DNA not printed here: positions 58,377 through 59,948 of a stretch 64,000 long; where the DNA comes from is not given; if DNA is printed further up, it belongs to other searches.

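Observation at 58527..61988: Two paralogous secreted proteins built from ~70-aa repeats centred on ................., candidate Ca-binding surface fibres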

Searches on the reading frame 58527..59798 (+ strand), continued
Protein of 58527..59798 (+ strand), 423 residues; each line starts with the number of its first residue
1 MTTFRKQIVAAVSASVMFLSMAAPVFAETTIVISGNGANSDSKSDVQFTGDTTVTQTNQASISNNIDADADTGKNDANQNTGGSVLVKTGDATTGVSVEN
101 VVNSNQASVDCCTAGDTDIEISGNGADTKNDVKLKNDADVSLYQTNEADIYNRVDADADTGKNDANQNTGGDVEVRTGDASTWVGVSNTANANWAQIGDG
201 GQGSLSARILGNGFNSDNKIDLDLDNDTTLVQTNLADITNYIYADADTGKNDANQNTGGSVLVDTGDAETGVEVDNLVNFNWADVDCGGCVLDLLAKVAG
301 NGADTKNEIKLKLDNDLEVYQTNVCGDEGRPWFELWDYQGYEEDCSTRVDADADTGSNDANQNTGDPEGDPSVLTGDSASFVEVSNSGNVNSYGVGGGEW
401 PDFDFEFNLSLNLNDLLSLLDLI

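Call 41: search_protein_families(library=pfam, proteins=[L001:13470-14054:+, L002:13632-14252:+, L001:8862-9521:+, L001:8324-8803:+, L001:6814-7719:+, L002:6910-7761:+, L001:15609-16109:+, L001:16119-16691:+], max_evalue=1)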
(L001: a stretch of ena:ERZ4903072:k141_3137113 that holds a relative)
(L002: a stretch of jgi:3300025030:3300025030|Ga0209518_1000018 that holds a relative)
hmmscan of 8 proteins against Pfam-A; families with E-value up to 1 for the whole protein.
L001:13470-14054:+ (194 aa): 0 families

L002:13632-14252:+ (206 aa): 0 families

L001:8862-9521:+ (219 aa): 3 families
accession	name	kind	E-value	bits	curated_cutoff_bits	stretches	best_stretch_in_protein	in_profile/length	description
PF16112.10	DUF4830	-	0.0032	18.3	23.5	1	85-119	33-67/84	Domain of unknown function (DUF4830)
PF17961.7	Big_8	-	0.12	13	22.9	0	89-112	43-66/103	Bacterial Ig domain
PF22408.1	PsV_CP_C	-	0.23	12.1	27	1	179-201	23-45/52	PsV, capsid protein, C-terminal domain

L001:8324-8803:+ (159 aa): 0 families

L001:6814-7719:+ (301 aa): 0 families

L002:6910-7761:+ (283 aa): 5 families
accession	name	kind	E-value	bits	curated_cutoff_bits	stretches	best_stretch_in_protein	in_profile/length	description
PF00041.27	fn3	-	2.3e-08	34.6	25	1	158-235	2-81/84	Fibronectin type III domain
PF16656.11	Pur_ac_phosph_N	-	0.00059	20.8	30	1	167-228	11-83/93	Purple acid Phosphatase, N-terminal domain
PF10179.15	NDNF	-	0.0096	16.4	27.3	1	202-228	85-111/127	Neuron-derived neurotrophic factor, first Fn(III) domain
PF01108.23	Tissue_fac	-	0.014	15.7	27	1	151-228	17-101/107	Tissue factor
PF07353.17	Uroplakin_II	-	0.021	14.7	20.4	1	204-274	95-169/179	Uroplakin II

L001:15609-16109:+ (166 aa): 12 families
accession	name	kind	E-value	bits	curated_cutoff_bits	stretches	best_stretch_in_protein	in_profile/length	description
PF13847.12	Methyltransf_31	-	2.5e-05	24.4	27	1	51-109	2-65/145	Methyltransferase domain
PF01135.25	PCMT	-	0.00038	20.7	20.3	1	36-91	57-115/210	Protein-L-isoaspartate(D-aspartate) O-methyltransferase (PCMT)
PF08123.19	DOT1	-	0.00043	20.3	23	1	38-83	28-75/205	Histone methylation protein DOT1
PF02353.26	CMAS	-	0.00093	19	27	1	39-82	49-93/273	Mycolic acid cyclopropane synthetase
PF08241.18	Methyltransf_11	-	0.0061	17.6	21.2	1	58-139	2-93/95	Methyltransferase domain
PF13489.12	Methyltransf_23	-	0.013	15.7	27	1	48-137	18-112/164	Methyltransferase domain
PF07021.18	MetW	-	0.013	15.6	21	1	49-86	10-48/193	Methionine biosynthesis protein MetW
PF13649.12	Methyltransf_25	-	0.014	16.5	27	1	56-135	1-95/97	Methyltransferase domain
PF08242.18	Methyltransf_12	-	0.077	14.2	30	1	58-122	2-78/98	Methyltransferase domain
PF01728.25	FtsJ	-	0.083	13.3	24.1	1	44-112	12-80/181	FtsJ-like methyltransferase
PF01555.25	N6_N4_Mtase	-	0.16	12.3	26.7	1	50-86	179-215/221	DNA methylase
PF01170.24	UPF0020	-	0.17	12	22.3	1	42-83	18-59/197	RMKL-like, methyltransferase domain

L001:16119-16691:+ (190 aa): 2 families
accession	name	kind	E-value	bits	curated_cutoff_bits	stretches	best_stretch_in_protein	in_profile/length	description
PF24431.1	DUF7554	-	0.0042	17.8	25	1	30-71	10-51/60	Family of unknown function (DUF7554)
PF21088.3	MS_channel_1st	-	0.17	12.4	23.1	1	29-63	2-33/42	Mechanosensitive ion channel, transmembrane helices 2/3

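Call 53: search_solved_structures(query=A1, max_evalue=10)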
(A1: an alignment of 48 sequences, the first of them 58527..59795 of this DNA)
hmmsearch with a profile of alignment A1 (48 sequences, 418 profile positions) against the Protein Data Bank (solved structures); distinct sequences matched with E-value up to 10: 1.
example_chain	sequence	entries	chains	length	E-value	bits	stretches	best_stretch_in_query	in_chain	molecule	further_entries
6wis_A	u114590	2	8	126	1.2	11.1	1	285-315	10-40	DUF411 domain-containing protein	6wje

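Call 89: search_protein_families(library=ncbifam, proteins=[L061:11536-12648:+, L054:7648-8808:+, L013:11547-12692:+, L022:11450-12607:+, L001:13452-14051:+, L002:13539-14249:+, L018:11793-12944:+, L054:9670-10287:-], max_evalue=1)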
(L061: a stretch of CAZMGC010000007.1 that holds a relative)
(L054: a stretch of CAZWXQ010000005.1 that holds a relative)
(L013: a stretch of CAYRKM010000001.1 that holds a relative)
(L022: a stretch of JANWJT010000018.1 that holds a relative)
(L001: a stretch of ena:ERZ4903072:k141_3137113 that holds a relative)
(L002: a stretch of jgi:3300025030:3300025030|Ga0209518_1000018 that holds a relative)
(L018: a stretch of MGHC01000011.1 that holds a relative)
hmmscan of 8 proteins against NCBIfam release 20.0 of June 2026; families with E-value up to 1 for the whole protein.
L061:11536-12648:+ (371 aa): 1 family
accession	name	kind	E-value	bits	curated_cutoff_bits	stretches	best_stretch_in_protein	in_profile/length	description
NF053819.1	EF0750_LPXTG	subfamily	0.00024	21.6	47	1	298-359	45-100/105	EF2685/EF0750 family sortase-dependent surface protein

L054:7648-8808:+ (387 aa): 1 family
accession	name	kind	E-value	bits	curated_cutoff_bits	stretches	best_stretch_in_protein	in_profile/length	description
NF053819.1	EF0750_LPXTG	subfamily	0.0004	20.9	47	1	316-375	44-98/105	EF2685/EF0750 family sortase-dependent surface protein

L013:11547-12692:+ (382 aa): 0 families

L022:11450-12607:+ (386 aa): 0 families

L001:13452-14051:+ (200 aa): 0 families

L002:13539-14249:+ (237 aa): 1 family
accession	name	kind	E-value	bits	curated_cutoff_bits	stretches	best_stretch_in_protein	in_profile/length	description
NF037973.1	metallo_SslE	exception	0.16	9.3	3000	1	136-170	50-84/1519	lipoprotein metalloprotease SslE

L018:11793-12944:+ (384 aa): 1 family
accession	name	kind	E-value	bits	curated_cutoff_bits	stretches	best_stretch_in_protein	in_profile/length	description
NF007482.0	PRK10073.1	equivalog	0.42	9.5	423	1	25-131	29-131/334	glycosyltransferase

L054:9670-10287:- (206 aa): 2 families
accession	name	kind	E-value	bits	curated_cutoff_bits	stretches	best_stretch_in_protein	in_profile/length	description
NF042931.1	SAG1386_EF1546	equivalog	0.055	13.5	80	1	8-98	30-123/158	SAG1386/EF1546 family surface-associated protein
NF052406.1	NOVBLXIJ_fam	equivalog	0.14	12.9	110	1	12-67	4-59/75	NOVBLXIJ family nitrogen cycling protein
